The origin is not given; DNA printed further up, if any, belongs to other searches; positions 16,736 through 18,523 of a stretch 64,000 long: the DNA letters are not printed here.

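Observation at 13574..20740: Tightly coupled three-gene (possibly four-gene) operon: giant nucleotide-enzyme fusion + LDH-like dehydrogenase + double flavodoxin-fold protein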

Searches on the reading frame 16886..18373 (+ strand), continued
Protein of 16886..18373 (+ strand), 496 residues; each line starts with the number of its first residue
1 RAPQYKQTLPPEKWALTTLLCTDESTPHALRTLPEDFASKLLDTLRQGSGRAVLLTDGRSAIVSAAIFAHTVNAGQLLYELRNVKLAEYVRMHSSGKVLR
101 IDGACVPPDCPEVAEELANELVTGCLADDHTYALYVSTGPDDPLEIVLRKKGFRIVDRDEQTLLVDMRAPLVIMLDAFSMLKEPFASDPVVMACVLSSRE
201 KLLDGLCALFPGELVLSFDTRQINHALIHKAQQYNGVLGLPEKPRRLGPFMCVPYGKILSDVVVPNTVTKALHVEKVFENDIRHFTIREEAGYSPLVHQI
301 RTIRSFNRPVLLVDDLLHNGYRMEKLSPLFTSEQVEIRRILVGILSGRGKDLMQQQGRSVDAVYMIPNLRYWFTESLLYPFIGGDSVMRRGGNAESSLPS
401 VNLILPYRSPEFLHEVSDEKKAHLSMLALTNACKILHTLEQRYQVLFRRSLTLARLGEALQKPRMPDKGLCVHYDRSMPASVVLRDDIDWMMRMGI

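Call 68: find_encoding_contigs(protein=P0443, flank=8000, max_places=2)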
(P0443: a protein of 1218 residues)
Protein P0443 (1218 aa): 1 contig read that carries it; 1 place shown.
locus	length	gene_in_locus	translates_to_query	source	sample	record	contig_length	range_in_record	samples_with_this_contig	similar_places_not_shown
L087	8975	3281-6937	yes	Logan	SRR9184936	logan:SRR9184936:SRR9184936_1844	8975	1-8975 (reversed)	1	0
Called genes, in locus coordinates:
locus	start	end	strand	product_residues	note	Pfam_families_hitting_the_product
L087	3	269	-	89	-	?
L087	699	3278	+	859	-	PF01326:PPDK_N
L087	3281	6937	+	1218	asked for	-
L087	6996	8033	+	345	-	PF13478:XdhC_C, PF02625:XdhC_CoxI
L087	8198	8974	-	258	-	?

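Call 69: find_encoding_contigs(protein=P0435, flank=8000, max_places=2)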
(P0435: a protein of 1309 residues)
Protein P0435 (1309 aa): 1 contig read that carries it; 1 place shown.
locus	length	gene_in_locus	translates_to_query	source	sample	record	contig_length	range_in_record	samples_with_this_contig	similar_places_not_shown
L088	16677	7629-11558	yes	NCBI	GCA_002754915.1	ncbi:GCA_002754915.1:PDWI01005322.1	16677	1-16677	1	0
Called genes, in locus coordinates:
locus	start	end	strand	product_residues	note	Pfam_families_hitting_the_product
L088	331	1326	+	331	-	PF00579:tRNA-synt_1b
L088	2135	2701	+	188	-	PF00265:TK, PF13604:AAA_30 (weak)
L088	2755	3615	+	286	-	-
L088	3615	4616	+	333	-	PF01699:Na_Ca_ex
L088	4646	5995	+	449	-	PF00342:PGI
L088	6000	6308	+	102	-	PF06803:DUF1232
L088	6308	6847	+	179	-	PF00156:Pribosyltran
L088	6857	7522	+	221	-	PF01791:DeoC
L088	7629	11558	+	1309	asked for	PF01467:CTP_transf_like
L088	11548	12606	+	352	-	PF00056:Ldh_1_N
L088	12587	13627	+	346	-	PF03358:FMN_red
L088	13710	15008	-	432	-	-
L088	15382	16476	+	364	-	PF06925:MGDG_synth, PF13439:Glyco_transf_4 (faint), PF00534:Glycos_transf_1 (weak), PF04101:Glyco_tran_28_C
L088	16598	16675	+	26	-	?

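Call 70: find_encoding_contigs(protein=P0455, flank=8000, max_places=2)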
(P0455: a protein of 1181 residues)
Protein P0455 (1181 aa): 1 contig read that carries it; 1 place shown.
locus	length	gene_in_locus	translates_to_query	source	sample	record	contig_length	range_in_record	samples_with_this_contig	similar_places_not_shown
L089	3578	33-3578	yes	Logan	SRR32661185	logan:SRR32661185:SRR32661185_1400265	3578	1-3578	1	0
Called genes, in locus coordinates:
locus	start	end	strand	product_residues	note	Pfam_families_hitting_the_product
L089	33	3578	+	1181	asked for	PF01467:CTP_transf_like (weak)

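Call 71: find_encoding_contigs(protein=P0460, flank=8000, max_places=2)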
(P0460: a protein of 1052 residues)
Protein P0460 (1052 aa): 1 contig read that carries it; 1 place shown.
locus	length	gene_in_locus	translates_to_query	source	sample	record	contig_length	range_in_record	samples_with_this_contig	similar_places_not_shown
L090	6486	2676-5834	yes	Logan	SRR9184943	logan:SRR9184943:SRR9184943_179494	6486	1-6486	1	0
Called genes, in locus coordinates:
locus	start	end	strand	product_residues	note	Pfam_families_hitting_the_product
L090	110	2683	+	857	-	PF01326:PPDK_N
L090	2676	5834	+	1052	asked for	-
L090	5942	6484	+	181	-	?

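Call 72: search_protein_families(library=pfam, proteins=[L086:5317-8004:+, L087:699-3278:+, L090:110-2683:+, L084:11794-12843:+, L084:12818-13855:+, L084:13884-16814:+], max_evalue=0.01)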
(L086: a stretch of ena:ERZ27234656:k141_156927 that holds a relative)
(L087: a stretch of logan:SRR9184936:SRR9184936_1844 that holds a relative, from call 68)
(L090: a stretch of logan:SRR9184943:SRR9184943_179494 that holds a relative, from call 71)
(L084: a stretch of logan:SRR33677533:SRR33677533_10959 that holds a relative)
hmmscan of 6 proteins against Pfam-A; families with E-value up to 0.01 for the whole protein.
L086:5317-8004:+ (895 aa): 1 family
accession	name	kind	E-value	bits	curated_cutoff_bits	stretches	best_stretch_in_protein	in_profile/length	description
PF01326.24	PPDK_N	-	2.7e-41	142.4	27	1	324-702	3-324/328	Pyruvate phosphate dikinase, AMP/ATP-binding domain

L087:699-3278:+ (859 aa): 1 family
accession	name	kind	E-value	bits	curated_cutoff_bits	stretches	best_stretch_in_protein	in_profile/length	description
PF01326.24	PPDK_N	-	2.8e-40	139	27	1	287-664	3-323/328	Pyruvate phosphate dikinase, AMP/ATP-binding domain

L090:110-2683:+ (857 aa): 1 family
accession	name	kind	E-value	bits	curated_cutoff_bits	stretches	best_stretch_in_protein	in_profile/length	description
PF01326.24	PPDK_N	-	7.6e-41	140.9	27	1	286-667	3-326/328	Pyruvate phosphate dikinase, AMP/ATP-binding domain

L084:11794-12843:+ (349 aa): 1 family
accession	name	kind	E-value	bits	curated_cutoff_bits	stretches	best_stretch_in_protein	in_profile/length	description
PF00056.29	Ldh_1_N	-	3.8e-10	40.4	27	1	49-184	2-131/141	lactate/malate dehydrogenase, NAD binding domain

L084:12818-13855:+ (345 aa): 2 families
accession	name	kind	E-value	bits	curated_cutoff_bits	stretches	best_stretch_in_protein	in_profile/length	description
PF03358.20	FMN_red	-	1.4e-20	73.8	24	1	161-312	3-147/152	NADPH-dependent FMN reductase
PF02525.22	Flavodoxin_2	-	0.0031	17.7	27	0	159-262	1-103/198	Flavodoxin-like fold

L084:13884-16814:+ (976 aa): 6 families
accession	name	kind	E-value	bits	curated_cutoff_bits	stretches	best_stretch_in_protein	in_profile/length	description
PF09989.15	DUF2229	-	6.3e-69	232.4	29.4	1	662-880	2-218/218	CoA enzyme activase uncharacterised domain (DUF2229)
PF01869.26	BcrAD_BadFG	-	5.3e-62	210.2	31.5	2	317-571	1-271/271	BadF/BadG/BcrA/BcrD ATPase family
PF00370.27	FGGY_N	-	4e-05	23.8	28.8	0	2-83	2-83/245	FGGY family of carbohydrate kinases, N-terminal domain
PF00480.26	ROK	-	0.0012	18.9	22.9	0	3-60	2-63/294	ROK family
PF01548.23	DEDD_Tnp_IS110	-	0.0015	18.8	29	0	317-388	1-68/155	Transposase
PF05378.19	Hydant_A_N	-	0.0017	18.5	25.2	0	317-373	2-60/176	Hydantoinase/oxoprolinase N-terminal region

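Call 73: search_protein_families(library=ncbifam, proteins=[L086:5317-8004:+, L087:699-3278:+, L090:110-2683:+], max_evalue=0.01)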
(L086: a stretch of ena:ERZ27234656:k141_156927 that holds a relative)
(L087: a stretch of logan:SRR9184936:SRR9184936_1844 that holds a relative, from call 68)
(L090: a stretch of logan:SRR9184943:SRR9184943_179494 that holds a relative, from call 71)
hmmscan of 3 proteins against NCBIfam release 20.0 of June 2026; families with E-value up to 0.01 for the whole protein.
L086:5317-8004:+ (895 aa): 12 families
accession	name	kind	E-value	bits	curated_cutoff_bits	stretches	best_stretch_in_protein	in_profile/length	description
NF004881.0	PRK06241.2-2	equivalog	1.6e-14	53.1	883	1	358-498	42-180/898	phosphoenolpyruvate synthase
NF005057.0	PRK06464.1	equivalog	1.2e-09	36.9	598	1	400-695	100-343/798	phosphoenolpyruvate synthase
TIGR01418.1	PEP_synth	equivalog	5.4e-09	34.9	739.75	1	386-697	77-339/784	pyruvate, water dikinase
NF052631.1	prodigiosin_PigC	equivalog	1.3e-08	33.3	1300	1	389-491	62-158/883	prodigiosin ligase PigC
NF004882.0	PRK06241.2-3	equivalog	3.2e-08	32.1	850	1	406-499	86-172/827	phosphoenolpyruvate synthase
NF004883.0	PRK06241.2-4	equivalog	9.7e-08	30.6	1063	1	382-490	86-188/928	phosphoenolpyruvate synthase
NF004508.0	PRK05849.1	equivalog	5.2e-06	24.8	501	0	415-469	55-104/789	hypothetical protein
NF052632.1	undecylprod_RedH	equivalog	1.1e-05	23.6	1350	1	394-484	68-152/880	undecylprodigiosin ligase RedH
NF004878.0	PRK06241.1-3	subfamily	0.00025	19.3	945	0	379-496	69-181/891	phosphoenolpyruvate synthase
NF041857.1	RIF_Ptrans_rph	equivalog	0.00074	18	999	1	399-498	88-182/864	rifamycin-inactivating phosphotransferase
NF004877.0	PRK06241.1-2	subfamily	0.001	17.5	866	1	400-497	91-183/869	phosphoenolpyruvate synthase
NF004880.0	PRK06241.2-1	equivalog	0.002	16.1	972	1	388-498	73-177/837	phosphoenolpyruvate synthase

L087:699-3278:+ (859 aa): 12 families
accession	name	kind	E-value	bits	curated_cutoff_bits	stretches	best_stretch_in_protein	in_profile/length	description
NF004881.0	PRK06241.2-2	equivalog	8.5e-15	54.1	883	1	321-461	42-180/898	phosphoenolpyruvate synthase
TIGR01418.1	PEP_synth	equivalog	1.2e-09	37.1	739.75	1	347-660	75-339/784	pyruvate, water dikinase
NF005057.0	PRK06464.1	equivalog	2.5e-09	35.8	598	1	366-658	103-343/798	phosphoenolpyruvate synthase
NF052631.1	prodigiosin_PigC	equivalog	3.7e-09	35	1300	1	352-455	62-159/883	prodigiosin ligase PigC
NF004882.0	PRK06241.2-3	equivalog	1.7e-08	33.1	850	1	378-461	95-171/827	phosphoenolpyruvate synthase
NF004883.0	PRK06241.2-4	equivalog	3.4e-07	28.8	1063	1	350-457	91-192/928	phosphoenolpyruvate synthase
NF004878.0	PRK06241.1-3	subfamily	7e-06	24.4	945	1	343-459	70-181/891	phosphoenolpyruvate synthase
NF052632.1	undecylprod_RedH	equivalog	7.9e-05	20.8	1350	1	356-445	67-150/880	undecylprodigiosin ligase RedH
NF004508.0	PRK05849.1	equivalog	0.00013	20.1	501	1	380-433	57-105/789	hypothetical protein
NF041857.1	RIF_Ptrans_rph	equivalog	0.00014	20.4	999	1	349-461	75-182/864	rifamycin-inactivating phosphotransferase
NF004877.0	PRK06241.1-2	subfamily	0.00018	19.9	866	1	350-460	78-183/869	phosphoenolpyruvate synthase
NF004880.0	PRK06241.2-1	equivalog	0.0019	16.2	972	0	318-460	39-176/837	phosphoenolpyruvate synthase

L090:110-2683:+ (857 aa): 12 families
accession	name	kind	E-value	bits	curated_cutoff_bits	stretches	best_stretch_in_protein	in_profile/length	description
NF004881.0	PRK06241.2-2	equivalog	8.8e-13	47.4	883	1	321-460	43-180/898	phosphoenolpyruvate synthase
NF005057.0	PRK06464.1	equivalog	2.8e-11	42.2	598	1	364-677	102-363/798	phosphoenolpyruvate synthase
TIGR01418.1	PEP_synth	equivalog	5.4e-11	41.6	739.75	1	316-660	39-339/784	pyruvate, water dikinase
NF004882.0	PRK06241.2-3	equivalog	5.6e-09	34.7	850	1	368-460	86-171/827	phosphoenolpyruvate synthase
NF052631.1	prodigiosin_PigC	equivalog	6.8e-08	30.9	1300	1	351-455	62-160/883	prodigiosin ligase PigC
NF004508.0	PRK05849.1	equivalog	9.3e-07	27.2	501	1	363-432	41-105/789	hypothetical protein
NF004883.0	PRK06241.2-4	equivalog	2.3e-06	26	1063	1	362-468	104-205/928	phosphoenolpyruvate synthase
NF004877.0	PRK06241.1-2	subfamily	7.3e-05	21.2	866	1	349-459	78-183/869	phosphoenolpyruvate synthase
NF004878.0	PRK06241.1-3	subfamily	9.1e-05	20.7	945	1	338-458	66-181/891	phosphoenolpyruvate synthase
NF041857.1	RIF_Ptrans_rph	equivalog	0.00028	19.4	999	1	357-460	84-182/864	rifamycin-inactivating phosphotransferase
NF052632.1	undecylprod_RedH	equivalog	0.0003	18.8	1350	1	362-444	74-150/880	undecylprodigiosin ligase RedH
NF004880.0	PRK06241.2-1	equivalog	0.0065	14.4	972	0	316-460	38-177/837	phosphoenolpyruvate synthase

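Call 87: find_encoding_contigs(protein=P0458, flank=6000, max_places=2)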
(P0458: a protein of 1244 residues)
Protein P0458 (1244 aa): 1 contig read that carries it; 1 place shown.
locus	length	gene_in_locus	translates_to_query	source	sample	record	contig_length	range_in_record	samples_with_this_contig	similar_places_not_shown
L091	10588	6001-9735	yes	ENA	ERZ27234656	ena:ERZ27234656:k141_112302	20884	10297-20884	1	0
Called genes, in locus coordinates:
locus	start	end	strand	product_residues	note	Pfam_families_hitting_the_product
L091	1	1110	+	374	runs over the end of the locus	PF03358:FMN_red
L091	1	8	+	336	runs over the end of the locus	PF00056:Ldh_1_N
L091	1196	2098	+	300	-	PF00126:HTH_1, PF03466:LysR_substrate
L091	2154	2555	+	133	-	PF14539:DUF4442, PF13622:4HBT_3 (weak), PF03061:4HBT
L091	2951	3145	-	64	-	PF13237:Fer4_10, PF14697:Fer4_21, PF12838:Fer4_7, PF13187:Fer4_9, PF25160:LdpA_Fe-S-bd (weak), PF12797:Fer4_2 (weak), PF00037:Fer4, PF13237:Fer4_10 (weak), +4 more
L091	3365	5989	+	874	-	PF01326:PPDK_N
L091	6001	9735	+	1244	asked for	-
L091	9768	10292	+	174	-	PF01381:HTH_3, PF12844:HTH_19 (weak), PF13443:HTH_26 (weak), PF13560:HTH_31 (weak)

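Call 88: find_encoding_contigs(protein=P0437, flank=6000, max_places=2)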
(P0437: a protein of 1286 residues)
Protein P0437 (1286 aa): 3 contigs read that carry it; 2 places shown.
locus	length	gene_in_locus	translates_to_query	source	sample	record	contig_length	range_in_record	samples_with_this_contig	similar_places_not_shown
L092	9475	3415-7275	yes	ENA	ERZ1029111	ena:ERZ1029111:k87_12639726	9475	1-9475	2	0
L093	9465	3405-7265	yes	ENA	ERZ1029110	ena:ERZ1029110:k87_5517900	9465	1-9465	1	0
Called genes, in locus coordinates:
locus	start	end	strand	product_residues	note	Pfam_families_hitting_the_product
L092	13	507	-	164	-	PF00881:Nitroreductase, PF14512:TM1586_NiRdase, PF00881:Nitroreductase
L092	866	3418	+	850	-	PF01326:PPDK_N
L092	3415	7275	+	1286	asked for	-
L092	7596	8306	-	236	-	PF02308:MgtC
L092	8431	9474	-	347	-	?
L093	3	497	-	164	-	PF00881:Nitroreductase, PF14512:TM1586_NiRdase, PF00881:Nitroreductase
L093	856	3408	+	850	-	PF01326:PPDK_N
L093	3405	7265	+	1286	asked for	-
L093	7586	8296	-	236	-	PF02308:MgtC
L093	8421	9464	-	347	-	?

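Call 89: find_encoding_contigs(protein=P0479, flank=6000, max_places=2)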
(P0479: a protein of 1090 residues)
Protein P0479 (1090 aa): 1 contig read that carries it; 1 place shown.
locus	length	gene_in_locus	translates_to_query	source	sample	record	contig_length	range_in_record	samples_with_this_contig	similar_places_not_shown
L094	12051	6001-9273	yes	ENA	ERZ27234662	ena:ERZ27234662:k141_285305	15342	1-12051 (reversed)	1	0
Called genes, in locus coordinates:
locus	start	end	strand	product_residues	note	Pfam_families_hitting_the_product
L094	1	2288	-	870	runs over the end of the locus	PF02739:5_3_exonuc_N, PF01367:5_3_exonuc, PF22619:DNA_polI_exo1, PF00476:DNA_pol_A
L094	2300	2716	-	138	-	PF13490:zf-HC2 (weak)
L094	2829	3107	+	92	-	-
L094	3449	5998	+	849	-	PF01326:PPDK_N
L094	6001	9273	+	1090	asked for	-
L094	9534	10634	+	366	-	PF02463:SMC_N (faint), PF00005:ABC_tran, PF17912:OB_MalK, PF08402:TOBE_2 (weak)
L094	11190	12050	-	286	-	?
